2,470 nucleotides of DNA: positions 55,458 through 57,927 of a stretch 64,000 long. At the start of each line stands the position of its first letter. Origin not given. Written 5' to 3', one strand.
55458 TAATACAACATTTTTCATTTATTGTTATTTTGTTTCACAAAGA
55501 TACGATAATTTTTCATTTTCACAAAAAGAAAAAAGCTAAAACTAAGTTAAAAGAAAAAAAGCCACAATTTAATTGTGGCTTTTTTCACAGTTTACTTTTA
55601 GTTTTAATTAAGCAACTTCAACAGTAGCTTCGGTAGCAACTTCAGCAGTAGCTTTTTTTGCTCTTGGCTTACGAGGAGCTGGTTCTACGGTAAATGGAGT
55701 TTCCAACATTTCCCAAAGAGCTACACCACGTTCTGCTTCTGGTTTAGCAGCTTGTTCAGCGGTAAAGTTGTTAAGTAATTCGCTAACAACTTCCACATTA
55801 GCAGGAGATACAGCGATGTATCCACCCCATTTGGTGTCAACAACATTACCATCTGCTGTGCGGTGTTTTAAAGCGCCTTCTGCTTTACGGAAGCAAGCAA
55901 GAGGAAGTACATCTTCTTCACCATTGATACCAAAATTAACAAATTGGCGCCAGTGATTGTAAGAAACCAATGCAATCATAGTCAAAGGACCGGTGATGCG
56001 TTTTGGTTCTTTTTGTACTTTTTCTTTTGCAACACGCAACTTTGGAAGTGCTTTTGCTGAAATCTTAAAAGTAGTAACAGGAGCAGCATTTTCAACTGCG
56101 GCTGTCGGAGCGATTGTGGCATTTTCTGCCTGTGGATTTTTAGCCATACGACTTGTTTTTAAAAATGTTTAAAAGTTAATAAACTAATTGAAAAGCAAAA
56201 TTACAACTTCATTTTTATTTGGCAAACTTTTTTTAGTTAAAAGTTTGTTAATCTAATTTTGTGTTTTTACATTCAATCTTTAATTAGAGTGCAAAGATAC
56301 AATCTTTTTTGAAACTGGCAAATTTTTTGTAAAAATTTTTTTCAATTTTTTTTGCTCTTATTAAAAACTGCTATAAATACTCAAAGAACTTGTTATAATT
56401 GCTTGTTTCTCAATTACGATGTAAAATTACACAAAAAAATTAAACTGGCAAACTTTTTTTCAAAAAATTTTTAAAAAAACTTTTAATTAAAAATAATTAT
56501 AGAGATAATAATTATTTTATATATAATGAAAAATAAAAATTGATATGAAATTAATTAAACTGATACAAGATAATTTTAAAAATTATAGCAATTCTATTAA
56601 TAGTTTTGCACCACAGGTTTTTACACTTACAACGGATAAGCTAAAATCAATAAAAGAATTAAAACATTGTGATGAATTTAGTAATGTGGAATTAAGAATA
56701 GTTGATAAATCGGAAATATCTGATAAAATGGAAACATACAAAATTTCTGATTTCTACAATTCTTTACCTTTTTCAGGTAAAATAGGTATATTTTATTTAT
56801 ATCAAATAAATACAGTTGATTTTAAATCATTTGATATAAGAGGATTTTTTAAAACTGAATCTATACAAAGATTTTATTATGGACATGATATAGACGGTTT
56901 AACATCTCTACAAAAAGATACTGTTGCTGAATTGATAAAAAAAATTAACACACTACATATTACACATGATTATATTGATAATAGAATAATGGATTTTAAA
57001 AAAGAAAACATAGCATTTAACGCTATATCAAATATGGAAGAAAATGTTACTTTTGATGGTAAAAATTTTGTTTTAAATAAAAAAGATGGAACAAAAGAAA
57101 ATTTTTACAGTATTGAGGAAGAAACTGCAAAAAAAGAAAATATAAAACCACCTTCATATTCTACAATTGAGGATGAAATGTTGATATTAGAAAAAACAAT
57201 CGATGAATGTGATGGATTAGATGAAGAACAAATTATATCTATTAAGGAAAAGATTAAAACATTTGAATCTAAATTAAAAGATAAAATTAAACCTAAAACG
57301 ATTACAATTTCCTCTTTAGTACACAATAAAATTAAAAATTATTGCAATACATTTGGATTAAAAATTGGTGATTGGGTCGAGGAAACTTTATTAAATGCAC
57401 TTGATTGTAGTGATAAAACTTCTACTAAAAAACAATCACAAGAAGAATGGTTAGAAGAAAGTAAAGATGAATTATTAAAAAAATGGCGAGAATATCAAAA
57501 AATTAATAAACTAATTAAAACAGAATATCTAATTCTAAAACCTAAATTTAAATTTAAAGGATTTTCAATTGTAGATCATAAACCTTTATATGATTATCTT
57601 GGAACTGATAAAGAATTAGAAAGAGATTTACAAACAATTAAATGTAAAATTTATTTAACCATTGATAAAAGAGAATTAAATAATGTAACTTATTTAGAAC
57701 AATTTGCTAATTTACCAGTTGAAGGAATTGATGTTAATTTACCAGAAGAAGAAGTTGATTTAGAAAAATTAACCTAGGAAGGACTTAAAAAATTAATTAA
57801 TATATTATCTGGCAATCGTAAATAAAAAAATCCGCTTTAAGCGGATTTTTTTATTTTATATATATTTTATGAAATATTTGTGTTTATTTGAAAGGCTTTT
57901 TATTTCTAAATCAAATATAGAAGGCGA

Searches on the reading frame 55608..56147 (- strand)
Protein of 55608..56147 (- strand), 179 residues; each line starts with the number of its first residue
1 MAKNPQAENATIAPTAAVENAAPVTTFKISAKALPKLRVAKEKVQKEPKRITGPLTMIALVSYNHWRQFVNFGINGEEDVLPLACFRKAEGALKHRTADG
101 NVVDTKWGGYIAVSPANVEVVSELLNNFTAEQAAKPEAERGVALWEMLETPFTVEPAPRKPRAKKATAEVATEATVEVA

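Call 9: search_protein_families(library=phrogs, proteins=[window:55608-56147:-], max_evalue=0.01)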
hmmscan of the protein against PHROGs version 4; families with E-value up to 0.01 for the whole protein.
window:55608-56147:- (179 aa): 0 families

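Call 10: search_protein_families(library=pfam, proteins=[window:55608-56147:-], max_evalue=0.01)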
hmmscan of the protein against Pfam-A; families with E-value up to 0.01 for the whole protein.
window:55608-56147:- (179 aa): 0 families

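Call 13: find_related_loci(query=window:55608-56147:-, collection=viral_contigs, flank=4000)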
Query window:55608-56147:- (179 aa) in viral_contigs; peptide patterns used: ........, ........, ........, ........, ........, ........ (x = any residue, [..] = any of these).
19 stretches matched a pattern; 2 encode a relative of the query (tblastn E <= 1e-3); 2 distinct loci.
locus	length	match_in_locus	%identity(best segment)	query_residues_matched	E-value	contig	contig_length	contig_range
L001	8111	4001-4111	43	104-137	4e-5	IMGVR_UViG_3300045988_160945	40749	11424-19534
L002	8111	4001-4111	43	104-137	4e-5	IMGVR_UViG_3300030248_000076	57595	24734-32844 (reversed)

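Call 15: find_encoding_contigs(protein=window:55608-56147:-, flank=3000, max_places=8)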
Protein window:55608-56147:- (179 aa): 4 contigs read that carry it; 2 places shown.
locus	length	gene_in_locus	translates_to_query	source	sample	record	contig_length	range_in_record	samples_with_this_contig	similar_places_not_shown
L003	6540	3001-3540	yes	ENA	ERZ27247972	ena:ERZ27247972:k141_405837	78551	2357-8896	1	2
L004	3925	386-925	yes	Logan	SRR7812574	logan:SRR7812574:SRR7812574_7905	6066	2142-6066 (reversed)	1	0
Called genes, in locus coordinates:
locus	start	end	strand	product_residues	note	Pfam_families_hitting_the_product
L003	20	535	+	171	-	PF01145:Band_7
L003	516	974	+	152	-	-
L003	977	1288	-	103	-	PF00856:SET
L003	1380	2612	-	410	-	-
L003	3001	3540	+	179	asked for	-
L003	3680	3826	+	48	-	-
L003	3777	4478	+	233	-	-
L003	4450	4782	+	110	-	-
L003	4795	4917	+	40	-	-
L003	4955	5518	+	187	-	-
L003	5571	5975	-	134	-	-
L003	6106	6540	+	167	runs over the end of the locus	-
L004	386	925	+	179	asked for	-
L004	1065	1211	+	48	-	-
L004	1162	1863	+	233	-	-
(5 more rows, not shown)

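Call 17: find_homologous_proteins(query=window:55608-56147:-, max_evalue=0.001)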
Query window:55608-56147:- (179 aa): 14 proteins with E <= 0.001 among 180 candidates.
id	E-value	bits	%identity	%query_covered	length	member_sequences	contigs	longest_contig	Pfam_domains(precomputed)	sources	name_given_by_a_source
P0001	7.3e-110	382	100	100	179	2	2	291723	-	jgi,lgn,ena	-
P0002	1.9e-81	290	84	83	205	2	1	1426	-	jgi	jgi:hypothetical protein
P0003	2.6e-80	286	86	80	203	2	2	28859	-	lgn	-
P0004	7.8e-72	259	75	93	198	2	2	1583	-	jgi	jgi:hypothetical protein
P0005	1.9e-68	247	69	88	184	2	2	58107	-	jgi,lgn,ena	jgi:hypothetical protein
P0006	2.8e-67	244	74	84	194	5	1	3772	-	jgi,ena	jgi:hypothetical protein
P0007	1.2e-64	235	72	87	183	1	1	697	-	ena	-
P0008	1.7e-29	121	45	91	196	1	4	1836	-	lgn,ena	-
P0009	1.1e-27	115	48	64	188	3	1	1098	-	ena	-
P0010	7.7e-26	109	50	80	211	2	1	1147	-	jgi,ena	jgi:hypothetical protein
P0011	1.2e-25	108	50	82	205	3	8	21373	-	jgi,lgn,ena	-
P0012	5.3e-25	106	47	93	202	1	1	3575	-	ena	-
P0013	3.1e-20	91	43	85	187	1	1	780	-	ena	-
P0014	3.1e-20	91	45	93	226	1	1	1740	-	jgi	-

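Call 18: find_encoding_contigs(protein=P0003, flank=3000, max_places=3)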
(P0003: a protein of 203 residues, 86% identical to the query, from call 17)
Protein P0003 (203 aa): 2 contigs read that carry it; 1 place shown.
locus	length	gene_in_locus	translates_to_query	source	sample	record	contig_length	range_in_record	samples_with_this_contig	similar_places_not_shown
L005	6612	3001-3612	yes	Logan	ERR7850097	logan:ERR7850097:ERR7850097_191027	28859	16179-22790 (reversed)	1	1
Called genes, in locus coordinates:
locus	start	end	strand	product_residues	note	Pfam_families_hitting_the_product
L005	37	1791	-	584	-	-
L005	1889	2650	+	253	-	PF01170:UPF0020 (faint), PF11599:AviRa (faint), PF01555:N6_N4_Mtase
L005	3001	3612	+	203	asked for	-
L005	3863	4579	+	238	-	-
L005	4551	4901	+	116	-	-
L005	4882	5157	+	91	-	-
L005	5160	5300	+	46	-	-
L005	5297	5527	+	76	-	-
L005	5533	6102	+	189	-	-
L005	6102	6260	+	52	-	-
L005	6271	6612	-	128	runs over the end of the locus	-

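Call 19: find_encoding_contigs(protein=P0005, flank=3000, max_places=3)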
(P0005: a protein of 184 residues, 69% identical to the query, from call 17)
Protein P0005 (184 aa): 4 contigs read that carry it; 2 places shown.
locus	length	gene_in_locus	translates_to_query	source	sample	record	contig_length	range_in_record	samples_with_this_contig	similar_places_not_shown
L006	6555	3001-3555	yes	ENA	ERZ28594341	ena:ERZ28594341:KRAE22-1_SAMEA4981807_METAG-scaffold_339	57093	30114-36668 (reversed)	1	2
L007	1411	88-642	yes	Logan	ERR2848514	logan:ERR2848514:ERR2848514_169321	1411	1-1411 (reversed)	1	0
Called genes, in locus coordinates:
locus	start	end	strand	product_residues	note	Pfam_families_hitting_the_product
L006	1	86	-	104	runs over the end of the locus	PF00856:SET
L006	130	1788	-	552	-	-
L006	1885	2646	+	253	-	PF01555:N6_N4_Mtase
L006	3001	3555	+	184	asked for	-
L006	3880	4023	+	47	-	-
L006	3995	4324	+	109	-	-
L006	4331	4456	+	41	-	-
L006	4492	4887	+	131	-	PF18962:Por_Secre_tail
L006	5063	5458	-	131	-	-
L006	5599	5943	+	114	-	-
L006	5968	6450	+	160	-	-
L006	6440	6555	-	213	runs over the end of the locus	-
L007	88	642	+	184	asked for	-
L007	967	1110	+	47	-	-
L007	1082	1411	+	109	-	?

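Call 20: find_encoding_contigs(protein=P0011, flank=3000, max_places=3)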
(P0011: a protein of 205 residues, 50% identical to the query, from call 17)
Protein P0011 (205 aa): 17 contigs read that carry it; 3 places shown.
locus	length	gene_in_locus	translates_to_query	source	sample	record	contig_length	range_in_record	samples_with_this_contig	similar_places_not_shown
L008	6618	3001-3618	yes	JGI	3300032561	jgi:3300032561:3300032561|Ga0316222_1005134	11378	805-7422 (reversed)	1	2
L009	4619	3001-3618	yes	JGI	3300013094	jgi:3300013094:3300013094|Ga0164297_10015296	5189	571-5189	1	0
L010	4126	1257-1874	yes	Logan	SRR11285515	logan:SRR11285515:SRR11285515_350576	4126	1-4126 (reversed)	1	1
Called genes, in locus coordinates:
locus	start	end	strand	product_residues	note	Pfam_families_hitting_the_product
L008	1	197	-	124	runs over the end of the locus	-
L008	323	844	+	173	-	PF01145:Band_7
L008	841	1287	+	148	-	-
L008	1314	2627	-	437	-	-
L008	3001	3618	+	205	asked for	-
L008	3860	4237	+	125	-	-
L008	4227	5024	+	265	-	-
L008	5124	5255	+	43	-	-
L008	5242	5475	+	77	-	-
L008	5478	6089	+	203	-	-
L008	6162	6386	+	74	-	-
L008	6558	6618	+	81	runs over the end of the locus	-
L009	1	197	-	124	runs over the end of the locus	-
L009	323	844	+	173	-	PF01145:Band_7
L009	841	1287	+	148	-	-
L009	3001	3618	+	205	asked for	-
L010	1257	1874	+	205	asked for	-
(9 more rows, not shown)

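Call 34: find_encoding_contigs(protein=P0006, flank=2000, max_places=2)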
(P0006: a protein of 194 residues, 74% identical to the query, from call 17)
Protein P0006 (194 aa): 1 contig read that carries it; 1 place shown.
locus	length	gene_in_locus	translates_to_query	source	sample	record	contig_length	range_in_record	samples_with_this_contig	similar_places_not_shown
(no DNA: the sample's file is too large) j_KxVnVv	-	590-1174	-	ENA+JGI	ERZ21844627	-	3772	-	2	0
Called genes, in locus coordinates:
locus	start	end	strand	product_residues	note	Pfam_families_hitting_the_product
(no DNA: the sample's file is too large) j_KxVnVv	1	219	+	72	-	?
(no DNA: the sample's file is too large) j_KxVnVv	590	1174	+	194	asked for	-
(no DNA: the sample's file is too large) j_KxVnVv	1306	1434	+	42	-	-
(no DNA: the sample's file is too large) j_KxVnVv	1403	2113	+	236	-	-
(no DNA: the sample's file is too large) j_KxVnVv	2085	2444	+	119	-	-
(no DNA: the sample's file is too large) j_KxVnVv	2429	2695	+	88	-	-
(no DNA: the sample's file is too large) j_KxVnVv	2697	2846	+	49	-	-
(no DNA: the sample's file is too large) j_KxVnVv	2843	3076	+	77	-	-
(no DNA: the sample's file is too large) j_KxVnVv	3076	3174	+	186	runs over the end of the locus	-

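Call 35: find_encoding_contigs(protein=P0012, flank=2000, max_places=2)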
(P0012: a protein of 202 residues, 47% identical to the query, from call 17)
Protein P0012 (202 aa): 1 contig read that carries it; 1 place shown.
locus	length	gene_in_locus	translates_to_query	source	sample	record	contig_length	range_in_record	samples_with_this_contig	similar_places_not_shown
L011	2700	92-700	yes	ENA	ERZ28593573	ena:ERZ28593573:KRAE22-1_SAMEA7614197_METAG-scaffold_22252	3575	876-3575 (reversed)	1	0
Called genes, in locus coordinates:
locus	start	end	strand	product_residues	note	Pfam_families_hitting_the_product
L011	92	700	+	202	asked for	-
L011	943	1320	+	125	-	-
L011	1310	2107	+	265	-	-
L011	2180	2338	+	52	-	-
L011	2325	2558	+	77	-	-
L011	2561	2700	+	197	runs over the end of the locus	-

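Call 36: find_encoding_contigs(protein=P0014, flank=2000, max_places=2)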
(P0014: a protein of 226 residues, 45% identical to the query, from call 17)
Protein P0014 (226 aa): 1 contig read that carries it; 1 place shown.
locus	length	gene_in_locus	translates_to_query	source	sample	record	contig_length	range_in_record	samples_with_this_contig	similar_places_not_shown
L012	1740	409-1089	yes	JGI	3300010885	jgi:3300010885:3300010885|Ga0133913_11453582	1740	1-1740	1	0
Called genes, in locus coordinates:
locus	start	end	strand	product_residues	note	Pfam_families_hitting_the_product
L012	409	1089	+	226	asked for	-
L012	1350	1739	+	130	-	?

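Call 37: find_encoding_contigs(protein=P0008, flank=2000, max_places=2)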
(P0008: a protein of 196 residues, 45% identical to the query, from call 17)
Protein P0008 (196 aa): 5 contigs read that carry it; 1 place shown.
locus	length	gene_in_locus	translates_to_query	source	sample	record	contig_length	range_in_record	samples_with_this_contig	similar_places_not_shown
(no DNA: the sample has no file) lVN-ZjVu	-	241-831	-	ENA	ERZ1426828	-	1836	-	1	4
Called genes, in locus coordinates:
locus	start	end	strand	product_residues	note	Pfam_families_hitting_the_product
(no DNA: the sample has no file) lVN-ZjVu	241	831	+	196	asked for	-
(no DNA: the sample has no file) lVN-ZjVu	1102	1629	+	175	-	-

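Call 39: predict_structure(alignment_id=A2)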
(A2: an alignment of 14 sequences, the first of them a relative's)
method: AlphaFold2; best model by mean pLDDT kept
length: 179 residues; sequences in the alignment: 14
mean_pLDDT: 64.8   pTM: 0.50
mean pLDDT of the five models: 64.8, 63.7, 63.6, 62.5, 58.1
residues with pLDDT >= 90: 0; 70-90: 80; 50-70: 63; < 50: 36
segments of 3 or more residues with pLDDT < 50: 1-4, 6-13, 15-20, 165-179
pLDDT, mean of each block of 10 residues (from residue 1): 41 39 53 59 57 81 74 74 79 62 65 86 84 78 73 73 47 37
secondary structure, 60 per line:
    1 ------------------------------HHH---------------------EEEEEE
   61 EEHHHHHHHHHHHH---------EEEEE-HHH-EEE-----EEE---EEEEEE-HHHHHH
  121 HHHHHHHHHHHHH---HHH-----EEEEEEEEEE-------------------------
elements in order: E55-62 H63-74 E84-88 E94-96 E102-104 E108-113 H115-133 E145-154

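Call 65: search_solved_structures(query=A2, max_evalue=1)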
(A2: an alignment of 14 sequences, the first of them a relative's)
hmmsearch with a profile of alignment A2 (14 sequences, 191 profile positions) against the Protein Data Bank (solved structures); distinct sequences matched with E-value up to 1: 0.

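Call 66: fold_search(model_id=the predicted structure, library=viral)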
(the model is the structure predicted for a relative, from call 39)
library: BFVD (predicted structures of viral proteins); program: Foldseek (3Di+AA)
matches with E <= 10: 311; with E <= 0.001: 0
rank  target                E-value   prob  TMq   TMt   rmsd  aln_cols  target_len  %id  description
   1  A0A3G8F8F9            6.7e-02  0.15  0.11  0.15  15.8       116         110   11  (no name in the UniProt tables at hand)
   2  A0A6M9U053            1.4e-01  0.33  0.25  0.08  24.8       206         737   13  Putative ORF5 [Drosophila-associated filamentous virus]
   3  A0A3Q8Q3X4            1.6e-01  0.28  0.24  0.31   6.7       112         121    5  Uncharacterized protein [Sulfolobales Beppu rod-shaped virus 1]
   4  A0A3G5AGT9            1.7e-01  0.54  0.32  0.38  13.7       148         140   11  Uncharacterized protein [Solumvirus sp.]
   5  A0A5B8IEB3            2.0e-01  0.28  0.23  0.27   6.6        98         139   14  YubB ferredoxin-like domain-containing protein [Mimiviridae sp. ChoanoV1]
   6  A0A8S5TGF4            2.0e-01  0.15  0.18  0.08  13.9       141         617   11  Uncharacterized protein [Phage sp. ctL4h4]
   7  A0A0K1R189            2.0e-01  0.14  0.19  0.18  20.2       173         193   11  Nuclear protein UL3 [Testudinid alphaherpesvirus 3]
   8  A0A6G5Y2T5            2.3e-01  0.28  0.27  0.30  24.3       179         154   13  (no name in the UniProt tables at hand)
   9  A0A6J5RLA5            2.4e-01  0.18  0.23  0.24  18.7       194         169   12  Uncharacterized protein [uncultured Caudovirales phage]
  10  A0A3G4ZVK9            3.1e-01  0.23  0.23  0.25   9.3       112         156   13  Uncharacterized protein (Fragment) [Edafosvirus sp.]
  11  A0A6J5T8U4            3.1e-01  0.13  0.13  0.05  17.7        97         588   13  Uncharacterized protein [uncultured Caudovirales phage]
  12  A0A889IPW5            3.5e-01  0.18  0.21  0.25  12.3       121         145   12  (no name in the UniProt tables at hand)
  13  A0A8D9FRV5            3.8e-01  0.04  0.14  0.13  18.2       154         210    7  Uncharacterized protein [uncultured marine phage]
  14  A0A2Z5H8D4            4.0e-01  0.23  0.28  0.39   7.2       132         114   11  (no name in the UniProt tables at hand)
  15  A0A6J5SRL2            4.0e-01  0.09  0.14  0.07  22.7       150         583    9  Uncharacterized protein [uncultured Caudovirales phage]
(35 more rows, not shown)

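Call 68: search_dna_similar(query=window:55608-56147:-, collection=phages, mode=protein, max_evalue=0.01, max_rows=12)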
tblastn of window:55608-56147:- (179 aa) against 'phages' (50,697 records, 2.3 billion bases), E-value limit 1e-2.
No match.

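Call 85: search_protein_families(library=ncbifam, proteins=[window:55608-56147:-], max_evalue=0.01)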
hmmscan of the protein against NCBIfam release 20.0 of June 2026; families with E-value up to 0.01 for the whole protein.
window:55608-56147:- (179 aa): 0 families

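Call 89: search_protein_representatives(alignment_id=A2)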
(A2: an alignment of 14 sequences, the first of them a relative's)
Query: 14 sequences, 191 profile positions. Proteins with E-value up to 0.001 (for the whole library): 21; up to 1e-10: 18; up to 1e-30: 11. The best 21 are listed.
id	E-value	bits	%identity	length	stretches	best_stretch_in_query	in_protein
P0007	1.1e-77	276.6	-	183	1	1-179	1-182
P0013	4.4e-70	251.9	-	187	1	1-180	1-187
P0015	1.1e-64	234.2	-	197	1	1-188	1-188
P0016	7.3e-61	221.8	-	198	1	3-178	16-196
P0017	1.2e-54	201.5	-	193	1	1-189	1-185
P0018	5.1e-49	183.2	-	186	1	3-175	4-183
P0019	3.3e-48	180.5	-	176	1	1-177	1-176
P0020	1.4e-45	172.0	-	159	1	53-189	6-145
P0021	2.9e-42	161.1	-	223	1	1-189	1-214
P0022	5.3e-40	153.7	-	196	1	1-180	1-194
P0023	7.3e-38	146.8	-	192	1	25-177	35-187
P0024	1.8e-29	119.4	-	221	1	1-177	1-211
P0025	8.8e-26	107.4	-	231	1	5-180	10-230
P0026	1.3e-25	106.8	-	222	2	1-89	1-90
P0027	4.6e-24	101.8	-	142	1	45-174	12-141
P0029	4.6e-19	85.4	-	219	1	1-184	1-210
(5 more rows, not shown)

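Call 92: find_encoding_contigs(protein=P0029, flank=1500, max_places=2)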
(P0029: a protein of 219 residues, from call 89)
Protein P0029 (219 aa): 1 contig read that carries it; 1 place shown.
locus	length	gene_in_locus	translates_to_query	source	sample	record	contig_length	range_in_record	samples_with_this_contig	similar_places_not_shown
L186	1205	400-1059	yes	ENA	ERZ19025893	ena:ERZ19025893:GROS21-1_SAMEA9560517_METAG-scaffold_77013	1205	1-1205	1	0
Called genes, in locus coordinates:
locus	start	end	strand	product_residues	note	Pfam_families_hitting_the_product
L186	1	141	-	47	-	?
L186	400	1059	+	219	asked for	-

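Call 93: find_encoding_contigs(protein=P0024, flank=1500, max_places=2)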
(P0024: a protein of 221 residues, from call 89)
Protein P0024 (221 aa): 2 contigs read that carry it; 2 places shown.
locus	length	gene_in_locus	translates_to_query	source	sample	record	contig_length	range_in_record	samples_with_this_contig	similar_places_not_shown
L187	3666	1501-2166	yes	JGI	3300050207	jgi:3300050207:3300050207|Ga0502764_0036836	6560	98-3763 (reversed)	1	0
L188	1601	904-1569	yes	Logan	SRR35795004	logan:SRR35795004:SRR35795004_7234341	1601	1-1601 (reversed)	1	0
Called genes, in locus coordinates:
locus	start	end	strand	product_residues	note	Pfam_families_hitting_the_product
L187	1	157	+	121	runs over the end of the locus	PF00583:Acetyltransf_1, PF13673:Acetyltransf_10 (weak), PF13508:Acetyltransf_7, PF08445:FR47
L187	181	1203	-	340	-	-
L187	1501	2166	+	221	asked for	-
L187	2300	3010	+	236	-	-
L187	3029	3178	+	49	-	-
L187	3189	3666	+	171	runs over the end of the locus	-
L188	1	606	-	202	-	?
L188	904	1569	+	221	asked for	-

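Call 98: predict_structure(alignment_id=A5)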
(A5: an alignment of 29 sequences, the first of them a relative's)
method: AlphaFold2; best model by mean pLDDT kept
length: 179 residues; sequences in the alignment: 29
mean_pLDDT: 73.7   pTM: 0.56
mean pLDDT of the five models: 73.7, 73.1, 71.6, 70.2, 69.7
residues with pLDDT >= 90: 34; 70-90: 83; 50-70: 25; < 50: 37
segments of 3 or more residues with pLDDT < 50: 1-27, 167-173, 175-177
pLDDT, mean of each block of 10 residues (from residue 1): 41 38 48 63 70 88 87 81 87 85 87 92 91 89 86 83 59 50
secondary structure, 60 per line:
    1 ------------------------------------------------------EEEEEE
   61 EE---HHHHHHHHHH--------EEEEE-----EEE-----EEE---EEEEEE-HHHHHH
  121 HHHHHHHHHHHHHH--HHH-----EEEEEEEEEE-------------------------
elements in order: E55-62 H66-75 E84-88 E94-96 E102-104 E108-113 H115-134 E145-154

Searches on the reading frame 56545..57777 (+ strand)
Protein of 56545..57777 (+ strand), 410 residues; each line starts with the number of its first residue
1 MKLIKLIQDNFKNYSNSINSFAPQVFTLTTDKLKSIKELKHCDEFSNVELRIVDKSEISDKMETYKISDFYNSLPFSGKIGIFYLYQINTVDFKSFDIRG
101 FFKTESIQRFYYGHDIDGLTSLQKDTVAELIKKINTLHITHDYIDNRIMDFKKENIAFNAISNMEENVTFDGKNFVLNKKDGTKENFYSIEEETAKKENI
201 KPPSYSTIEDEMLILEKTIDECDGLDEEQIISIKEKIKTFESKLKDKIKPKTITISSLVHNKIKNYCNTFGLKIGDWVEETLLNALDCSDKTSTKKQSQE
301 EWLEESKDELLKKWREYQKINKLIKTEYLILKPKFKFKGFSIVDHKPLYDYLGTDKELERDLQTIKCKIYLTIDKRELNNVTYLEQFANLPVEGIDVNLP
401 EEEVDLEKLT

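Call 9: search_protein_families(library=phrogs, proteins=[window:56545-57777:+], max_evalue=0.01)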
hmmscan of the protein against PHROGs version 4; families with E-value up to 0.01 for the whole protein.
window:56545-57777:+ (410 aa): 0 families

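Call 10: search_protein_families(library=pfam, proteins=[window:56545-57777:+], max_evalue=0.01)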
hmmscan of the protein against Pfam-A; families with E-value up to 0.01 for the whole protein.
window:56545-57777:+ (410 aa): 0 families

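Call 14: find_related_loci(query=window:56545-57777:+, collection=viral_contigs, flank=4000)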
Query window:56545-57777:+ (410 aa) in viral_contigs; peptide patterns used: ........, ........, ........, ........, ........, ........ (x = any residue, [..] = any of these).
4 stretches matched a pattern, but none encodes a relative of the query by tblastn (E <= 1e-3).

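Call 85: search_protein_families(library=ncbifam, proteins=[window:56545-57777:+], max_evalue=0.01)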
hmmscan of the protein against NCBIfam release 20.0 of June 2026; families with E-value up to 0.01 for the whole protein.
window:56545-57777:+ (410 aa): 0 families
